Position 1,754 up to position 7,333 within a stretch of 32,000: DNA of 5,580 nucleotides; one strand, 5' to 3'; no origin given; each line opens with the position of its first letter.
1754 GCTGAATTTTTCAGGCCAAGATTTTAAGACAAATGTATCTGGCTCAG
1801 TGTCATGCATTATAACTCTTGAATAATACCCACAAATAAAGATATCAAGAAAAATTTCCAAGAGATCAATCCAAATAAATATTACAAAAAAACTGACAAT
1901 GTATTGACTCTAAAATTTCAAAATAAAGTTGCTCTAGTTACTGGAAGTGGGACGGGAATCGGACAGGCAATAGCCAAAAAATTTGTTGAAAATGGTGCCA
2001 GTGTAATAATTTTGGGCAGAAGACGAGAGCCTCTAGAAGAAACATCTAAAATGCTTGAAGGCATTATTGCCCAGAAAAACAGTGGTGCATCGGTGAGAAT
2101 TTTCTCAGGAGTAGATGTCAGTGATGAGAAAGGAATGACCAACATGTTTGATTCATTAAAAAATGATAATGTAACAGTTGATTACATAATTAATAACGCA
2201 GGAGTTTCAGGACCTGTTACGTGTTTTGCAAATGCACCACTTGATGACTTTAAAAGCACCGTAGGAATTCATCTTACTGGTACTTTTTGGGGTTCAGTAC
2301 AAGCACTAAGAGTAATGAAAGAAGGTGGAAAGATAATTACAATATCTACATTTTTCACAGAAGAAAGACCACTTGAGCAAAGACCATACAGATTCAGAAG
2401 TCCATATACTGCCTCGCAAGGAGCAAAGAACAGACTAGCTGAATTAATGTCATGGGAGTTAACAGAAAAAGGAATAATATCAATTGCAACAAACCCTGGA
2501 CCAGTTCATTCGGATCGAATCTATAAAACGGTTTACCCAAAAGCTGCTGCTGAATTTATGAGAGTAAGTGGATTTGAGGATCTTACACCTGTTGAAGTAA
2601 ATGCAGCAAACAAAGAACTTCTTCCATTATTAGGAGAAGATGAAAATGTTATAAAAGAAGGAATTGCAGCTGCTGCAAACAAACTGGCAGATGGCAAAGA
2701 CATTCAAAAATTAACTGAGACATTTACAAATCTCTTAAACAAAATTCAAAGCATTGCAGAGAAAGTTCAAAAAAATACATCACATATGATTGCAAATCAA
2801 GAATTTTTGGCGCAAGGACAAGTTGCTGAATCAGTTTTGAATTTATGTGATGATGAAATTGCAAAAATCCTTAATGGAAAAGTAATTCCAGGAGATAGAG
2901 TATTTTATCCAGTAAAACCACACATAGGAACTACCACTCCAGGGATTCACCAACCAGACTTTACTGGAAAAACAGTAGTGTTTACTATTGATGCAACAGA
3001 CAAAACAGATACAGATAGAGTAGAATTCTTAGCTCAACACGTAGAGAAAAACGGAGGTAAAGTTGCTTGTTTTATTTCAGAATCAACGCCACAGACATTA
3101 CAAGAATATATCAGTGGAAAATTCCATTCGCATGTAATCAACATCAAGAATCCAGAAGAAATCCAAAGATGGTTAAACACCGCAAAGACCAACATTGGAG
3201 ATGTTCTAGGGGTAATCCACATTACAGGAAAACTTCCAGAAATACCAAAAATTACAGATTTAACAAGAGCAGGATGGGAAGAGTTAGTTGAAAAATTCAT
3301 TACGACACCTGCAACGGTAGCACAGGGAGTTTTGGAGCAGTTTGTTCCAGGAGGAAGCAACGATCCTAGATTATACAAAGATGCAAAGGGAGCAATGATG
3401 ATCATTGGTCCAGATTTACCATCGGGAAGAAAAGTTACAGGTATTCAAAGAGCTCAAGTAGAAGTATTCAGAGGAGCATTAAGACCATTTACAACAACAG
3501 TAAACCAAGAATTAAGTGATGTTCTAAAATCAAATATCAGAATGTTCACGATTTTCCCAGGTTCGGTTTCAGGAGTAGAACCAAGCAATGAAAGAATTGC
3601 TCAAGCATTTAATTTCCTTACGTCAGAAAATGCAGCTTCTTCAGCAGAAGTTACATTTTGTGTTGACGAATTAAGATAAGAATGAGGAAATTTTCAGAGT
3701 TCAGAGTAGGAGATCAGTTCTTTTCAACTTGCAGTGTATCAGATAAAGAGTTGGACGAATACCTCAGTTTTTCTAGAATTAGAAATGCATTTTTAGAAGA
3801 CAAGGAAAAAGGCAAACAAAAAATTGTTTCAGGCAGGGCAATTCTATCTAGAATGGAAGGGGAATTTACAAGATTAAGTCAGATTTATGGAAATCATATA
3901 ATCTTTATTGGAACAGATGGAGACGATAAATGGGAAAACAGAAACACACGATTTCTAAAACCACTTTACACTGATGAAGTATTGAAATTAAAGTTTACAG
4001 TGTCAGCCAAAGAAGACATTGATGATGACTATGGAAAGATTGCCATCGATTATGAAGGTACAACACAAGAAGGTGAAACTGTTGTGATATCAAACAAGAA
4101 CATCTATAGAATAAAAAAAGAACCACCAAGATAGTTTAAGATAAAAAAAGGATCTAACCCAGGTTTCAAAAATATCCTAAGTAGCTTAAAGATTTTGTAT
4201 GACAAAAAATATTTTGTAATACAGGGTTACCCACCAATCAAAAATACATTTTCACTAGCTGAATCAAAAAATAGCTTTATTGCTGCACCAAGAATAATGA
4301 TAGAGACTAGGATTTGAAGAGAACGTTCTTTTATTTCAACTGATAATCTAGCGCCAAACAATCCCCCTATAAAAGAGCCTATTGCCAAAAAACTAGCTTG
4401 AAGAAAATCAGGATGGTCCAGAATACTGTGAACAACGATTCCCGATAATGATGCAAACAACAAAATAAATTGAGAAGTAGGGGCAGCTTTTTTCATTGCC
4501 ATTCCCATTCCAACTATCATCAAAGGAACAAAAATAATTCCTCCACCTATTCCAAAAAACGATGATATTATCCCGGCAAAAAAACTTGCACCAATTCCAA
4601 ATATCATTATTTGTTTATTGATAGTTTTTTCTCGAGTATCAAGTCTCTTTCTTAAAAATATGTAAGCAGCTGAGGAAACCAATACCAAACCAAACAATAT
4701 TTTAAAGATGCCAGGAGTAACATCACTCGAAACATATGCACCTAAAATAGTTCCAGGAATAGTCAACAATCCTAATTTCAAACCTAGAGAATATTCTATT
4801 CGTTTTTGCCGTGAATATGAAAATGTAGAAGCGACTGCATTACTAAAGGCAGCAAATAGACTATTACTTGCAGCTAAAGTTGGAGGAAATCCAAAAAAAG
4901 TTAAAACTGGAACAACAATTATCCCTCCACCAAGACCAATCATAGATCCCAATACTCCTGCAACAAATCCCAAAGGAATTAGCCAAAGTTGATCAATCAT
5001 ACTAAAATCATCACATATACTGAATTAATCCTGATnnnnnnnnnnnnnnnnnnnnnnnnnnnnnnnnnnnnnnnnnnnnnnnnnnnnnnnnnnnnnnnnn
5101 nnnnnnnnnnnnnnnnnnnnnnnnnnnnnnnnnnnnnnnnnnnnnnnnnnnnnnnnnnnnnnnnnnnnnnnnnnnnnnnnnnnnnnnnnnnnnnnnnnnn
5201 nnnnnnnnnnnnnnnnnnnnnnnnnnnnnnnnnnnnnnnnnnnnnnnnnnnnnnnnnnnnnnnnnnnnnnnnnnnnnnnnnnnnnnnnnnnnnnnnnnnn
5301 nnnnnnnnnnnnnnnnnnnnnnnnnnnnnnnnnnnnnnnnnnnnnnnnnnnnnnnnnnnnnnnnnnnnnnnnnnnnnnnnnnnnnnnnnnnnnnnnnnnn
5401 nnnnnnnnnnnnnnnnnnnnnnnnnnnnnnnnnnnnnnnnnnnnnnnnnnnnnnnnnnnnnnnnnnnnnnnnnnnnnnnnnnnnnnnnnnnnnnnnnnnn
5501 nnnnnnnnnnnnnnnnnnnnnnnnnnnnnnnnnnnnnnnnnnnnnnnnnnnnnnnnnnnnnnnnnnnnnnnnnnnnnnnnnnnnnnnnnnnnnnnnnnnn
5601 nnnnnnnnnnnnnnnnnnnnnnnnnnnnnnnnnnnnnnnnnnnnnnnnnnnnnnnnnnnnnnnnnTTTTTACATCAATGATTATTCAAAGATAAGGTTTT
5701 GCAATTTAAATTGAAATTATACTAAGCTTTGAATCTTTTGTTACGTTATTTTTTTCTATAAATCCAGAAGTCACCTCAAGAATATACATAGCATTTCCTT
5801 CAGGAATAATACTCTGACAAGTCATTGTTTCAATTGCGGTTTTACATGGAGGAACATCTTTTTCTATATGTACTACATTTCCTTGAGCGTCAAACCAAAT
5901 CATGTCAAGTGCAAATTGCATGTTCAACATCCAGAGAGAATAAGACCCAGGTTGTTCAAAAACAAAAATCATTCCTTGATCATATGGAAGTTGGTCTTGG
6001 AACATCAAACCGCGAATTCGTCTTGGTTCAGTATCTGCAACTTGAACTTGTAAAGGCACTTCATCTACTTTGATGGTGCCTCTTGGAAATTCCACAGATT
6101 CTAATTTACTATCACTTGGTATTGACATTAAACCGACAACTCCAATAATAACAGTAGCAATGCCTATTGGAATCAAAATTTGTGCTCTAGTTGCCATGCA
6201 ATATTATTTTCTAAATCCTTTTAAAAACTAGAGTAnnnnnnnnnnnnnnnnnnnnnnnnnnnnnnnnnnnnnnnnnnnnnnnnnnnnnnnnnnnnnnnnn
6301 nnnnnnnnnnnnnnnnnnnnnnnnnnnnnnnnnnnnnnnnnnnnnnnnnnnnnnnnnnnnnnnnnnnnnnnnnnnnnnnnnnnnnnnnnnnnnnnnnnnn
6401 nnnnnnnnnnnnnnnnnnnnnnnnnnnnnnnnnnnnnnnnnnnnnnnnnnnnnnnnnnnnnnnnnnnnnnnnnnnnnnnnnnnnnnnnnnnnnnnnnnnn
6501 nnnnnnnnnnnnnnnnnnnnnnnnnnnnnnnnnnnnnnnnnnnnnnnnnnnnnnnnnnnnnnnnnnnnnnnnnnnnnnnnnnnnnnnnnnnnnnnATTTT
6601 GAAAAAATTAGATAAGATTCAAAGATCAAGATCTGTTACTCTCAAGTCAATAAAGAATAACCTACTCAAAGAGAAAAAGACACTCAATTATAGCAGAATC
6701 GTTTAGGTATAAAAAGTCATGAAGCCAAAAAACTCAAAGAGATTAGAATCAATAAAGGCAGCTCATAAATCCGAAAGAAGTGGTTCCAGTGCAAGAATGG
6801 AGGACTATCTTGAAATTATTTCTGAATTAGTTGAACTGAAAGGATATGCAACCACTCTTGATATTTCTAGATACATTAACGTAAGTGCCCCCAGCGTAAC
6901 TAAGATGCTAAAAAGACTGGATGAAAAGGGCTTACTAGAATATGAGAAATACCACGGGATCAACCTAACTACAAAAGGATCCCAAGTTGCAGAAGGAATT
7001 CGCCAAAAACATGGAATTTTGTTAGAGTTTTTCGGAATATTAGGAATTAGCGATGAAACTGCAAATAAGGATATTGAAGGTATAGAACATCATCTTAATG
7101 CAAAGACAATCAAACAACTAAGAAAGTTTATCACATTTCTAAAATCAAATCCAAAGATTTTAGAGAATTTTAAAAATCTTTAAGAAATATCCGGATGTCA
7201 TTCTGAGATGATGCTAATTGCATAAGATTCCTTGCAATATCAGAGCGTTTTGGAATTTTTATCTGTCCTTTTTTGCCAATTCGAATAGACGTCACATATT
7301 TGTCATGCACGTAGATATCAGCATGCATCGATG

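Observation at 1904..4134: Malonyl-CoA-reductase-half-like double SDR coupled to a degenerate hotdog protein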

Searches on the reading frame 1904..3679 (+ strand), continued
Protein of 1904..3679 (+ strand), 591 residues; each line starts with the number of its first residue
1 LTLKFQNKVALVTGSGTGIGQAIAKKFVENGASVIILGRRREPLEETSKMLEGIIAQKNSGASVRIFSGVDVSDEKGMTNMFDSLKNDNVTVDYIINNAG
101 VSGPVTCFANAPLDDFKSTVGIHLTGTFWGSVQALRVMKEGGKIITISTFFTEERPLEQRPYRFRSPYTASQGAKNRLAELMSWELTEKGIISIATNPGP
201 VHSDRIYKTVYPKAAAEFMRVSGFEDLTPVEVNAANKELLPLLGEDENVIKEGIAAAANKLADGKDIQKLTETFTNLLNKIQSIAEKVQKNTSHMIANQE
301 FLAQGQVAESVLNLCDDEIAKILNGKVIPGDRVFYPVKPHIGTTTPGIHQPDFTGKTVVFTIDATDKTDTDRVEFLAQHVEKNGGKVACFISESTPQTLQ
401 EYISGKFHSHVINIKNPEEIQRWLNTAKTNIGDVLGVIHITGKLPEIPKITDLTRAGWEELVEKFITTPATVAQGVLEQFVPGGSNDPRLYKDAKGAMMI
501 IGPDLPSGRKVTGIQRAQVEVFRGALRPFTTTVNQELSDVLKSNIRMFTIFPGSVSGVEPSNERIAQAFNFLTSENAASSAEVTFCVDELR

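Call 77: find_encoding_contigs(protein=P0252, flank=5000, max_places=2)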
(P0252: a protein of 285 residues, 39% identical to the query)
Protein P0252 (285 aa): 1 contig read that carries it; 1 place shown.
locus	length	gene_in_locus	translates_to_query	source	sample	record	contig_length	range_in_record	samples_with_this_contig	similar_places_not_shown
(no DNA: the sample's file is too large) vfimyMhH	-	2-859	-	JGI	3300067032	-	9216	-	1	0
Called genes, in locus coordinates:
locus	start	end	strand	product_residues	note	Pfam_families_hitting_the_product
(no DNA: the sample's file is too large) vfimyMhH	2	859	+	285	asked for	?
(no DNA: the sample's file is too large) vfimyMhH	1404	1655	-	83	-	PF01938:TRAM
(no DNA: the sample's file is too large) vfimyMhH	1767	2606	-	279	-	PF01113:DapB_N (weak), PF03447:NAD_binding_3, PF01958:Asp_DH_C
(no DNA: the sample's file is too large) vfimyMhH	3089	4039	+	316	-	PF02445:NadA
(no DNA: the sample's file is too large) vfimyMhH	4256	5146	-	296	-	PF02749:QRPTase_N, PF01729:QRPTase_C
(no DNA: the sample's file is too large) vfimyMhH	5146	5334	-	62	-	PF06093:Spt4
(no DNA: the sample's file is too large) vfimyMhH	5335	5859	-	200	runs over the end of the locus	PF03876:SHS2_Rpb7-N, PF00575:S1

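Call 78: search_protein_families(library=ncbifam, proteins=[L081:5518-5925:+, L081:5209-5511:+], max_evalue=1)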
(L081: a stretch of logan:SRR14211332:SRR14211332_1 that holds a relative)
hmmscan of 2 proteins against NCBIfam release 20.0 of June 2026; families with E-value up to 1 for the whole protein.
L081:5518-5925:+ (135 aa): 1 family
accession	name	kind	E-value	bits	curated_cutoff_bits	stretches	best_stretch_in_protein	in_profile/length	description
NF010319.1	PRK13756.1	equivalog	0.11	12.4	265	1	67-126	45-102/199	tetracycline resistance transcriptional repressor TetR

L081:5209-5511:+ (100 aa): 1 family
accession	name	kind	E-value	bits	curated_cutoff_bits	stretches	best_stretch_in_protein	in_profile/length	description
NF002901.0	PRK03482.1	equivalog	0.093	12.3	261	1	30-84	116-165/215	2,3-diphosphoglycerate-dependent phosphoglycerate mutase GpmB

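Call 92: find_encoding_contigs(protein=P0259, flank=10000, max_places=2)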
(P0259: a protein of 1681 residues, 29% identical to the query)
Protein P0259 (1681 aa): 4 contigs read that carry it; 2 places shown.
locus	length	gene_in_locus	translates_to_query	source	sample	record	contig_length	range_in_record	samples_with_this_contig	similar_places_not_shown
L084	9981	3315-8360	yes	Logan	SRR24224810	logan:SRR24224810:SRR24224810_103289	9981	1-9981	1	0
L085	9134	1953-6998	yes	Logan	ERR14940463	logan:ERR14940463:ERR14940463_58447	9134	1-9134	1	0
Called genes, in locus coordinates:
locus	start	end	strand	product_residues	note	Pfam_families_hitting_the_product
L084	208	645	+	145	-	PF13622:4HBT_3 (weak), PF03061:4HBT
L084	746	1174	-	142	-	PF00254:FKBP_C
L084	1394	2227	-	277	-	PF00483:NTP_transferase, PF12804:NTP_transf_3 (weak)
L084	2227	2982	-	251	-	PF23023:Anti-Pycsar_Apyc1, PF00753:Lactamase_B, PF12706:Lactamase_B_2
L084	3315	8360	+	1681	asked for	PF00106:adh_short, PF08659:KR (weak), PF13561:adh_short_C2, PF00106:adh_short, PF13561:adh_short_C2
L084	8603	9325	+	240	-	-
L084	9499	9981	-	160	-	?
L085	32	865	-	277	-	PF00483:NTP_transferase, PF12804:NTP_transf_3 (weak)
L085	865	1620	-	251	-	PF23023:Anti-Pycsar_Apyc1, PF00753:Lactamase_B, PF12706:Lactamase_B_2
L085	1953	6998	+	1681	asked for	PF00106:adh_short, PF08659:KR (weak), PF13561:adh_short_C2, PF00106:adh_short, PF13561:adh_short_C2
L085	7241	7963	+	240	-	-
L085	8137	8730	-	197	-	PF04191:PEMT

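Call 93: find_encoding_contigs(protein=P0275, flank=10000, max_places=1)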
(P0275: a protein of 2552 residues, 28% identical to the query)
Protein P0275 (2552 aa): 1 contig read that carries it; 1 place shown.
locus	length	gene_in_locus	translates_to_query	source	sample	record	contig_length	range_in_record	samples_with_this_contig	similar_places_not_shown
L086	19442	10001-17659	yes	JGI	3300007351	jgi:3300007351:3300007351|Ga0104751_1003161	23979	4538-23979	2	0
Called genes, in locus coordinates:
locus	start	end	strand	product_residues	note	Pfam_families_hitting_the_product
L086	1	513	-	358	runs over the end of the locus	PF04551:GcpE, PF26540:GcpE_C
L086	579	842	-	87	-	-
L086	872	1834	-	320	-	PF05345:He_PIG (faint), PF17963:Big_9 (weak)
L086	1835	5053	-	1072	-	PF05567:T4P_PilY1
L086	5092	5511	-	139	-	PF14341:PilX_N (weak)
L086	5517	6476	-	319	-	PF07963:N_methyl, PF27121:PpdB (faint), PF16074:PilW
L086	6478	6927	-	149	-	PF07963:N_methyl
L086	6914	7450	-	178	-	PF07963:N_methyl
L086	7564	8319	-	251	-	PF02146:SIR2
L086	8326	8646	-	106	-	PF14864:Alkyl_sulf_C (weak), PF02036:SCP2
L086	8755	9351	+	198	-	PF01121:CoaE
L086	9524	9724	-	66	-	PF00313:CSD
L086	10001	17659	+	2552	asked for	PF00107:ADH_zinc_N (weak), PF00378:ECH_1, PF16113:ECH_2, PF00106:adh_short, PF08659:KR (weak), PF13561:adh_short_C2, PF00106:adh_short, PF13561:adh_short_C2, +1 more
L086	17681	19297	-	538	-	PF00501:AMP-binding, PF13193:AMP-binding_C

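Call 99: find_encoding_contigs(protein=P0410, flank=3500, max_places=1)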
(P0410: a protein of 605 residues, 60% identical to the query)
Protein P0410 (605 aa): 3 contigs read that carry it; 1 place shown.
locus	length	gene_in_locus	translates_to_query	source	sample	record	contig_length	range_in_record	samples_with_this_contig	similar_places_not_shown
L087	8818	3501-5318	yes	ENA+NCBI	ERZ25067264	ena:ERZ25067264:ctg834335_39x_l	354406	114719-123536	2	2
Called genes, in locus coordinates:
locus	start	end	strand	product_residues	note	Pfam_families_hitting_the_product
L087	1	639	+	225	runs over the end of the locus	PF01609:DDE_Tnp_1, PF13612:DDE_Tnp_1_3 (weak)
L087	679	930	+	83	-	-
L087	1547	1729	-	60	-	-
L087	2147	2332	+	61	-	-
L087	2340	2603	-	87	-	-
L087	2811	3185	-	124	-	-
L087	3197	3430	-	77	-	-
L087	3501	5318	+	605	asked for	PF00106:adh_short, PF08659:KR, PF13561:adh_short_C2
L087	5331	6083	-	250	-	PF01729:QRPTase_C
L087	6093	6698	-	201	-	PF02749:QRPTase_N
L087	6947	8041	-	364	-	PF02277:DBI_PRT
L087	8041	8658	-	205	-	PF00753:Lactamase_B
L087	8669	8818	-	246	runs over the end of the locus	PF03853:YjeF_N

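Call 100: find_encoding_contigs(protein=P0486, flank=3500, max_places=1)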
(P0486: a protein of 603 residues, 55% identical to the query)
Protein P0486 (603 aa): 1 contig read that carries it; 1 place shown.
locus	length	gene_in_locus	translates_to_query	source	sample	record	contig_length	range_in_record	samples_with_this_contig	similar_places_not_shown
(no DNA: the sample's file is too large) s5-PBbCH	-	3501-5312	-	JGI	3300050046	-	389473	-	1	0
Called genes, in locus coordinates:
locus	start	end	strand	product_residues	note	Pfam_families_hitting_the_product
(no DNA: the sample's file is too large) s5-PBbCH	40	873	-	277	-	PF01259:SAICAR_synt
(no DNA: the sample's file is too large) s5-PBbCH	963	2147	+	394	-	PF22660:RS_preATP-grasp-like, PF02222:ATP-grasp, PF07478:Dala_Dala_lig_C (weak), PF17769:PurK_C, PF21244:PurT_C (weak)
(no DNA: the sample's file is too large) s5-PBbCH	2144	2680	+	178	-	PF00731:AIRC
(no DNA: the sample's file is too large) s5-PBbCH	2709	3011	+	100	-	-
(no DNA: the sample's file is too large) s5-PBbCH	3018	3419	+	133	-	-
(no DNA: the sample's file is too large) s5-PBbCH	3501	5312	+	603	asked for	PF00106:adh_short, PF08659:KR, PF13561:adh_short_C2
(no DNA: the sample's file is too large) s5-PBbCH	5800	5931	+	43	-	-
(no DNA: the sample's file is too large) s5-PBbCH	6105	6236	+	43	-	-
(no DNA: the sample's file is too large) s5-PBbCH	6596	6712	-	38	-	-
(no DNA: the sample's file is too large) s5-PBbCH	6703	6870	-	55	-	-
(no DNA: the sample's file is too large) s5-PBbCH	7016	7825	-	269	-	PF02230:Abhydrolase_2 (faint), PF12146:Hydrolase_4, PF00561:Abhydrolase_1, PF12697:Abhydrolase_6, PF03096:Ndr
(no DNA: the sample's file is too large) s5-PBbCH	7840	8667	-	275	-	PF00561:Abhydrolase_1, PF12146:Hydrolase_4, PF12697:Abhydrolase_6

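Call 101: find_encoding_contigs(protein=P0440, flank=3500, max_places=1)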
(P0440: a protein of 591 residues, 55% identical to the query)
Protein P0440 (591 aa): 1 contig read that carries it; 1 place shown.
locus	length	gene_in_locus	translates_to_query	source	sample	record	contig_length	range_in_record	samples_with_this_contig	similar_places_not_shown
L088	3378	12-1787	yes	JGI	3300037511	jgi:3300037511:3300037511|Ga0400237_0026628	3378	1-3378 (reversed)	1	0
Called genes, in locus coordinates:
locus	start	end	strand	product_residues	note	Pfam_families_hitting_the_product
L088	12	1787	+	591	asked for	PF00106:adh_short, PF01370:Epimerase (faint), PF08659:KR, PF13561:adh_short_C2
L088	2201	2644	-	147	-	-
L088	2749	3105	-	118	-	PF00072:Response_reg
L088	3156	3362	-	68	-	-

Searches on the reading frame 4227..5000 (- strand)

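Call 3: search_protein_families(library=pfam, proteins=[window:4227-5000:-], max_evalue=0.1)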
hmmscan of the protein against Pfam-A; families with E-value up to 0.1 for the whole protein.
window:4227-5000:- (257 aa): 1 family
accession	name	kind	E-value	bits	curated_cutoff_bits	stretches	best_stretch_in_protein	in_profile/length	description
PF01925.25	TauE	-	1.1e-52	179.5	32.6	1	7-243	1-237/237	Sulfite exporter TauE/SafE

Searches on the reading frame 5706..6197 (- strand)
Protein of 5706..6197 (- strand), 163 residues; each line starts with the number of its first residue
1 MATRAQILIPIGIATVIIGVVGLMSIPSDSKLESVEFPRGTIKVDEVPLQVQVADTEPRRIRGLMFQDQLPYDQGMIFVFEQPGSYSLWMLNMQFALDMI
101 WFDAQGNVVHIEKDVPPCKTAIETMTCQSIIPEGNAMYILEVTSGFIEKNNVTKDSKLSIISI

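Call 75: search_protein_families(library=pfam, proteins=[window:5706-6197:-], max_evalue=0.0001)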
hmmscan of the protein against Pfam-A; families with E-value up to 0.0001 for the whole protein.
window:5706-6197:- (163 aa): 1 family
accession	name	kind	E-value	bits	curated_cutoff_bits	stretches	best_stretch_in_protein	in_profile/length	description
PF02643.20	DUF192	-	1.9e-31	108.5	27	1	50-160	2-96/96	Uncharacterized ACR, COG1430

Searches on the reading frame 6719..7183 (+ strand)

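Call 75: search_protein_families(library=pfam, proteins=[window:6719-7183:+], max_evalue=0.0001)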
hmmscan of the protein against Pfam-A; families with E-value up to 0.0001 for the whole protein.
window:6719-7183:+ (154 aa): 3 families
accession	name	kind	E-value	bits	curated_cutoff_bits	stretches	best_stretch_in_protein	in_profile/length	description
PF01325.25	Fe_dep_repress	-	7.6e-19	68.1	26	1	24-80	3-59/60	Iron dependent repressor, N-terminal DNA binding domain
PF02742.21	Fe_dep_repr_C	-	6.2e-13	49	27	1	84-147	1-65/70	Iron dependent repressor, metal binding and dimerisation domain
PF12802.13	MarR_2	-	7.9e-05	23.2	27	0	36-76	13-53/61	MarR family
